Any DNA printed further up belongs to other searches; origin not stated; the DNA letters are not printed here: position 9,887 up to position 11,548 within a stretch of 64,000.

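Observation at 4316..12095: Seven-gene envelope-lipid island: FAAL-ACP + P450 + LpxL-type and DUF374 acyltransferases beside a GT2/LAB_N/GT39 module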

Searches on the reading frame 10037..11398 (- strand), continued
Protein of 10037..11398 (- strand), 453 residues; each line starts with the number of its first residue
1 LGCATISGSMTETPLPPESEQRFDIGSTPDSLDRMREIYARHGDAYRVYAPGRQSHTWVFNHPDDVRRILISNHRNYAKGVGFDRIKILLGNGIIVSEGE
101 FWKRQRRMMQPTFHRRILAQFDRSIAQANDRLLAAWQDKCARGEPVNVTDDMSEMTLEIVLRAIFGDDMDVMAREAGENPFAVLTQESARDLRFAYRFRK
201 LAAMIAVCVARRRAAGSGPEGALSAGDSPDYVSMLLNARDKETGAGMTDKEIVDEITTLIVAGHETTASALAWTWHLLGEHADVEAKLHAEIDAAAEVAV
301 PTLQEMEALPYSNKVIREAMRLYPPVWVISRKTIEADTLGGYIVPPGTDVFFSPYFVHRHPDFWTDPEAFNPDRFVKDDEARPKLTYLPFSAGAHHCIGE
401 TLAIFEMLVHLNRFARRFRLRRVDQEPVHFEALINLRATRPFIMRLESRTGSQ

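Call 40: list_cluster_members(proteins=[P0125, P0126, P0127, P0128, P0129, P0130, P0132, P0135, P0137, P0140])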
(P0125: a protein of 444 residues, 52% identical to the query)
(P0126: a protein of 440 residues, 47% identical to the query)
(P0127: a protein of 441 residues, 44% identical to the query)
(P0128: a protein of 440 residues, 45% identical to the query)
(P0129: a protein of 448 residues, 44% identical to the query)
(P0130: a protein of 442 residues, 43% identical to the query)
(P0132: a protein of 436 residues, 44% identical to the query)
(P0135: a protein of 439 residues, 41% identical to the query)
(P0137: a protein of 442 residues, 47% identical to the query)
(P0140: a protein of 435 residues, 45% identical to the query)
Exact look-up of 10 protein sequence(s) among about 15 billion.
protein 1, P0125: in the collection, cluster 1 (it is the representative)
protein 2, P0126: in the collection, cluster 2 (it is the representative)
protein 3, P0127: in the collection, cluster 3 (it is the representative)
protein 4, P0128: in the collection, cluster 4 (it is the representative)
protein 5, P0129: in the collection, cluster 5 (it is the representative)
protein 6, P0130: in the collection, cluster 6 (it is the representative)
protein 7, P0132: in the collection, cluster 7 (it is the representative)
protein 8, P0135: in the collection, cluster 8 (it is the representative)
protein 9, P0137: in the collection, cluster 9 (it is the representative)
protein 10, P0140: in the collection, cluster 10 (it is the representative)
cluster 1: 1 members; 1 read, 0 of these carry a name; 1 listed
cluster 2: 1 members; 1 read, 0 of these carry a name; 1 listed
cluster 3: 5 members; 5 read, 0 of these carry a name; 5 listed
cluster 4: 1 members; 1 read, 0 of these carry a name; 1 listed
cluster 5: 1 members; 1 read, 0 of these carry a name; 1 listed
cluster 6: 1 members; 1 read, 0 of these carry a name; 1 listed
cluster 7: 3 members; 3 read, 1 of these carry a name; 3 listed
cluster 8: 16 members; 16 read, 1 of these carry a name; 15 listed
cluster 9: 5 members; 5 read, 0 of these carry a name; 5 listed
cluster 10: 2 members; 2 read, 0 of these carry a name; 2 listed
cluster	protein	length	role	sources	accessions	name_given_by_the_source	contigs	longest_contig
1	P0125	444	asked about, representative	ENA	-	-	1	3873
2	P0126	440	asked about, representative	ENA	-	-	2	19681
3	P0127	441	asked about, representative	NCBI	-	-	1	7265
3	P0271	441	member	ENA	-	-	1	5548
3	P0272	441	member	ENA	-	-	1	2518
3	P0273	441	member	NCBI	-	-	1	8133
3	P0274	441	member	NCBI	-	-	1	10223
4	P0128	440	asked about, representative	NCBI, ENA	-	-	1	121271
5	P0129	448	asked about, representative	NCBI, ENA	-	-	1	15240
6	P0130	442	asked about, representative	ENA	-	-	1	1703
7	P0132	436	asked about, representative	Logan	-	-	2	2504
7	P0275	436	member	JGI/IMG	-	cytochrome P450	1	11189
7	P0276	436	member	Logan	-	-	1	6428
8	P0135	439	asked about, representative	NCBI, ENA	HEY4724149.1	MAG TPA: cytochrome P450 [Anaerolineae bacterium]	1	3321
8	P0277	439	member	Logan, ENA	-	-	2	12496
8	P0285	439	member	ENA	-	-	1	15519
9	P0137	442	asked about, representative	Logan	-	-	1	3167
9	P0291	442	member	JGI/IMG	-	-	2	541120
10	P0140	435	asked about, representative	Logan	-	-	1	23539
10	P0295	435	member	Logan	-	-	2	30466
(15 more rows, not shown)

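Call 41: find_encoding_contigs(protein=P0128, flank=10000, max_places=2)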
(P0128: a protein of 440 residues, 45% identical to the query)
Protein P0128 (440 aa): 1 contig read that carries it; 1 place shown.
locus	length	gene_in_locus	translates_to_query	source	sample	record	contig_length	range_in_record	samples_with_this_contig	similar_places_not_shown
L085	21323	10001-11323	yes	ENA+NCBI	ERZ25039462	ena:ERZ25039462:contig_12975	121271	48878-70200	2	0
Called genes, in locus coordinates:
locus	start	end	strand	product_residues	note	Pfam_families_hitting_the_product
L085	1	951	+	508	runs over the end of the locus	PF01935:DUF87, PF05872:HerA_C, PF12846:AAA_10 (faint), PF13401:AAA_22 (faint)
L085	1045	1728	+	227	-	PF00775:Dioxygenase_C, PF13620:CarboxypepD_reg (faint)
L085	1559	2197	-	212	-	-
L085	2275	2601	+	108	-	-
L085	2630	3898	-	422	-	PF13469:Sulfotransfer_3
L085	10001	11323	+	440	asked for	PF00067:p450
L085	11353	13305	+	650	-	PF00501:AMP-binding, PF00550:PP-binding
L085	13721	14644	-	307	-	PF03279:Lip_A_acyltrans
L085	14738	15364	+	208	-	PF22624:AASDHPPT_N, PF01648:ACPS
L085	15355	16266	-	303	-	PF03279:Lip_A_acyltrans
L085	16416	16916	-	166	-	PF13669:Glyoxalase_4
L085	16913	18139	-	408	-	PF02786:CPSase_L_D2, PF02785:Biotin_carb_C, PF18140:PCC_BT, PF00364:Biotin_lipoyl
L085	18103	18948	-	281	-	-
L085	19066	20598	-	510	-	PF01039:Carboxyl_trans, PF03255:ACCA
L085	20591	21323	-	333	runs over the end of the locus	PF03308:MeaB, PF02492:cobW (faint)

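Call 42: find_encoding_contigs(protein=P0126, flank=10000, max_places=2)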
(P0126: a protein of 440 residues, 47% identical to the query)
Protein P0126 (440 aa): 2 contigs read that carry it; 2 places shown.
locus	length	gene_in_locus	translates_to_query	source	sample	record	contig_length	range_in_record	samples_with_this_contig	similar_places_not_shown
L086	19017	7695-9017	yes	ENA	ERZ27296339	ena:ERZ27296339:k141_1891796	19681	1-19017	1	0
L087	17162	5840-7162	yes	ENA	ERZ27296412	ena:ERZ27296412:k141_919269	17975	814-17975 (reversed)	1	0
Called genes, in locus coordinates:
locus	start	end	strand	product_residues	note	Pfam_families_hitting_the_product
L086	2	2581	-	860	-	?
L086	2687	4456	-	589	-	PF02366:PMT, PF13231:PMT_2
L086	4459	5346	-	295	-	PF00535:Glycos_transf_2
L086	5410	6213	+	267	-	PF01545:Cation_efflux, PF16916:ZT_dimer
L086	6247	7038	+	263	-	PF04028:DUF374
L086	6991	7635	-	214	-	-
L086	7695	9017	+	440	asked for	PF00067:p450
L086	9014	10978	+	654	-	PF00501:AMP-binding, PF00550:PP-binding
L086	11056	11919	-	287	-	PF03279:Lip_A_acyltrans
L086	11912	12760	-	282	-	PF03279:Lip_A_acyltrans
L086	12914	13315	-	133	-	PF01475:FUR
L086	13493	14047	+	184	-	PF12019:GspH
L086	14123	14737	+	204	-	PF07963:N_methyl, PF12019:GspH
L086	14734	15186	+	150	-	PF07963:N_methyl, PF22150:Tt1218-like (weak)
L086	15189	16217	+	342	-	PF16074:PilW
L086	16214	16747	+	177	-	PF14341:PilX_N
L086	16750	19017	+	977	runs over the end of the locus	?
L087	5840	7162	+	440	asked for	PF00067:p450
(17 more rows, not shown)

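Call 43: find_encoding_contigs(protein=P0291, flank=10000, max_places=2)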
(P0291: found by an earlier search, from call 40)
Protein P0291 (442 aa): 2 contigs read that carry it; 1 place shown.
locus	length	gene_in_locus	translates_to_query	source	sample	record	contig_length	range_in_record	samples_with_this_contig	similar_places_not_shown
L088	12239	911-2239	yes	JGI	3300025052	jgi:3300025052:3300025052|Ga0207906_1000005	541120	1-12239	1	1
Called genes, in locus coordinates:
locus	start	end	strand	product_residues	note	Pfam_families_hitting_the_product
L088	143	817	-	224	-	PF01648:ACPS (weak)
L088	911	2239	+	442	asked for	PF00067:p450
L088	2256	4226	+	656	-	PF00501:AMP-binding, PF00550:PP-binding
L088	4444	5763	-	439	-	PF22807:TrAA12, PF07995:GSDH, PF22807:TrAA12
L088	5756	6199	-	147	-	PF09990:DUF2231 (weak)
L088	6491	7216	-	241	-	PF04028:DUF374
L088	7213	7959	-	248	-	PF04028:DUF374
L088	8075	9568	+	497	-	PF17767:NAPRTase_N, PF04095:NAPRTase (weak)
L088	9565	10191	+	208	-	PF00857:Isochorismatase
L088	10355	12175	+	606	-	PF13667:ThiC-associated, PF01964:ThiC_Rad_SAM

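Call 44: find_encoding_contigs(protein=P0129, flank=10000, max_places=2)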
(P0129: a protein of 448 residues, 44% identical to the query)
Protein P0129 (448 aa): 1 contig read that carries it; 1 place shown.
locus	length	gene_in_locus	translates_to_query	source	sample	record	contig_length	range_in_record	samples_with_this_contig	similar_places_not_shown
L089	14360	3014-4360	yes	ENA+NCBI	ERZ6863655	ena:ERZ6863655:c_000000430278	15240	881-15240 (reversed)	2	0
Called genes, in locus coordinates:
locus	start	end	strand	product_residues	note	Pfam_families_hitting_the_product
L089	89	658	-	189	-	PF00174:Oxidored_molyb (weak)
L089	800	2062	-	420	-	PF09084:NMT1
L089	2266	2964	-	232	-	PF04028:DUF374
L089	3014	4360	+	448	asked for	PF00067:p450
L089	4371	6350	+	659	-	PF00501:AMP-binding, PF00550:PP-binding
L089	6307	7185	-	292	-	PF02129:Peptidase_S15 (faint), PF12146:Hydrolase_4, PF00561:Abhydrolase_1, PF12697:Abhydrolase_6, PF00326:Peptidase_S9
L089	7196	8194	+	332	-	PF01965:DJ-1_PfpI, PF12833:HTH_18, PF00165:HTH_AraC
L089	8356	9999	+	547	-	PF06253:MTTB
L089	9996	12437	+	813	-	PF01266:DAO, PF01494:FAD_binding_3 (faint), PF13738:Pyr_redox_3 (faint), PF16350:FAO_M, PF01571:GCV_T, PF08669:GCV_T_C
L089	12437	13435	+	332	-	PF00248:Aldo_ket_red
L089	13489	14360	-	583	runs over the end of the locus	?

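Call 45: list_cluster_members(proteins=[L085:11353-13305:+, L085:19066-20598:-, L085:16913-18139:-, L089:4371-6350:+, L089:9996-12437:+, L089:8356-9999:+, L088:10355-12175:+, L088:2256-4226:+, L086:9014-10978:+, L086:2687-4456:-])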
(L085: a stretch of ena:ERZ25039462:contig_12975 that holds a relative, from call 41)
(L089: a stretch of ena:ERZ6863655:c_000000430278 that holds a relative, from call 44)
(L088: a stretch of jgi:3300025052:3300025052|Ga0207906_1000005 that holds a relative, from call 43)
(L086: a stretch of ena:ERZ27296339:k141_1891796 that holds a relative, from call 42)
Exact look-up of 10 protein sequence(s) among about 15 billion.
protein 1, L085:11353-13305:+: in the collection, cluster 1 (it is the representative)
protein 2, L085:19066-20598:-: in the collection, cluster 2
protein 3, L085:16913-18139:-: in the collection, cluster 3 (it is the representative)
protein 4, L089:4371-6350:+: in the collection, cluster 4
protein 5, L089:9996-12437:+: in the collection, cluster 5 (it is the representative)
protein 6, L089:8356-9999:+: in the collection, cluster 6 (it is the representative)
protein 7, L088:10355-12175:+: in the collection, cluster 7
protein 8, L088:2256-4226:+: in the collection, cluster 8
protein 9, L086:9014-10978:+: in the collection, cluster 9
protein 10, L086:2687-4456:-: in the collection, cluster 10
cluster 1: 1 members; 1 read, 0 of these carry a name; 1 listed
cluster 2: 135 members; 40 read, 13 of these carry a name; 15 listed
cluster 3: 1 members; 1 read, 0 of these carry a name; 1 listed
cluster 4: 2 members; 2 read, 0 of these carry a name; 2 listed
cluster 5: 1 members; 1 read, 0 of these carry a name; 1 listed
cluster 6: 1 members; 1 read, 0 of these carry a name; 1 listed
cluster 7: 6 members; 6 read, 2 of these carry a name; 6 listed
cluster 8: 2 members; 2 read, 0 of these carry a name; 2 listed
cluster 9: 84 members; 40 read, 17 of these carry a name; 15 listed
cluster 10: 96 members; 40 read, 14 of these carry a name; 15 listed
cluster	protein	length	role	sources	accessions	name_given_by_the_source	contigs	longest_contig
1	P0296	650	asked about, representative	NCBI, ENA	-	-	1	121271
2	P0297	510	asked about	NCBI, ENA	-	-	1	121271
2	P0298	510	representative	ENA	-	-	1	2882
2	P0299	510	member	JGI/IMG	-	propionyl-CoA carboxylase beta chain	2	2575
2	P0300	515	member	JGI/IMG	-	propionyl-CoA carboxylase beta chain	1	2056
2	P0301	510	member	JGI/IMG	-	propionyl-CoA carboxylase beta chain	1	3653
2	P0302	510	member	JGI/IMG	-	propionyl-CoA carboxylase beta chain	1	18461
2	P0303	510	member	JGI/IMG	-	propionyl-CoA carboxylase beta chain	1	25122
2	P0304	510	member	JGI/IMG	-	propionyl-CoA carboxylase beta chain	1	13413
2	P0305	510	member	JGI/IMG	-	propionyl-CoA carboxylase beta chain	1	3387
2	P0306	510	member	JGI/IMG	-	propionyl-CoA carboxylase beta subunit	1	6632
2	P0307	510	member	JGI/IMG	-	propionyl-CoA carboxylase beta chain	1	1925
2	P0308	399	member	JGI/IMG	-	propionyl-CoA carboxylase beta chain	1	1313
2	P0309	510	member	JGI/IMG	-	propionyl-CoA carboxylase beta chain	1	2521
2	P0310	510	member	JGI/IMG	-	propionyl-CoA carboxylase beta chain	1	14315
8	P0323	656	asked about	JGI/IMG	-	-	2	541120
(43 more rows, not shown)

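Call 51: find_encoding_contigs(protein=P0285, flank=10000, max_places=2)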
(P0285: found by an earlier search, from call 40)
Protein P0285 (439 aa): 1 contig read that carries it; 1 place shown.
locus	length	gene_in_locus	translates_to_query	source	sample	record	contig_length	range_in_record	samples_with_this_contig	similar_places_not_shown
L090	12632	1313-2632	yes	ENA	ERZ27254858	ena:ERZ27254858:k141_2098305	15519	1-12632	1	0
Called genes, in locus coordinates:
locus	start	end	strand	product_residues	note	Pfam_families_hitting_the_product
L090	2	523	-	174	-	?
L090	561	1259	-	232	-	PF01648:ACPS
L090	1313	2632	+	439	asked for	PF00067:p450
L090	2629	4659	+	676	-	PF00501:AMP-binding, PF00550:PP-binding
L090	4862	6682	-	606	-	PF00009:GTP_EFTU, PF01926:MMR_HSR1 (weak), PF22042:EF-G_D2, PF03144:GTP_EFTU_D2, PF00679:EFG_C, PF21018:BipA_C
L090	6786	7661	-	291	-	PF01430:HSP33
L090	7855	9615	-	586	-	PF17297:PEPCK_N, PF00821:PEPCK_GTP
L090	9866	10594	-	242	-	PF01895:PhoU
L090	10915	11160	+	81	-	-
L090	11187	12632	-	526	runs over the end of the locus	PF02954:HTH_8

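Call 52: find_encoding_contigs(protein=P0295, flank=10000, max_places=2)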
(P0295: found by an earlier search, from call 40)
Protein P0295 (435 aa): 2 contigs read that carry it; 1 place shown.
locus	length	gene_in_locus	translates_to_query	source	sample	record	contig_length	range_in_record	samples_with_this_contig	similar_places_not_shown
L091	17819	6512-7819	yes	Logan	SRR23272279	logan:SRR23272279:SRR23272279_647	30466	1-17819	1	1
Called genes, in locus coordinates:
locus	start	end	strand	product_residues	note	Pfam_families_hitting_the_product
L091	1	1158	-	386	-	?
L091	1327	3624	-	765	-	PF07715:Plug, PF00593:TonB_dep_Rec_b-barrel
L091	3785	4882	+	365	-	PF05175:MTS, PF13489:Methyltransf_23, PF08241:Methyltransf_11, PF08242:Methyltransf_12, PF13649:Methyltransf_25, PF13847:Methyltransf_31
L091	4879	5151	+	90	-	-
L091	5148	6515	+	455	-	PF07690:MFS_1, PF13347:MFS_2, PF03092:BT1 (weak)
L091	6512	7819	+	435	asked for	PF00067:p450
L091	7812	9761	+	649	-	PF00501:AMP-binding, PF13193:AMP-binding_C (faint), PF00550:PP-binding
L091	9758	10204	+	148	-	PF14539:DUF4442, PF13622:4HBT_3 (weak), PF03061:4HBT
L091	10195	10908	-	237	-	PF01863:YgjP-like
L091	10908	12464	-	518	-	PF04244:DPRP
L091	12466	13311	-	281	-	PF03279:Lip_A_acyltrans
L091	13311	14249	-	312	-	PF02826:2-Hacid_dh_C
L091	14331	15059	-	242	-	PF09335:VTT_dom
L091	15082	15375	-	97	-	PF07876:Dabb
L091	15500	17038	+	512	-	PF04675:DNA_ligase_A_N, PF01068:DNA_ligase_A_M, PF04679:DNA_ligase_A_C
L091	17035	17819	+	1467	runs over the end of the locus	PF00270:DEAD, PF04851:ResIII, PF00271:Helicase_C, PF19306:WHD_Lhr, PF08494:DEAD_assoc, PF23236:WHD_2nd_Lhr, PF23235:WHD_3rd_Lhr, PF23234:WHD_4th_Lhr, +1 more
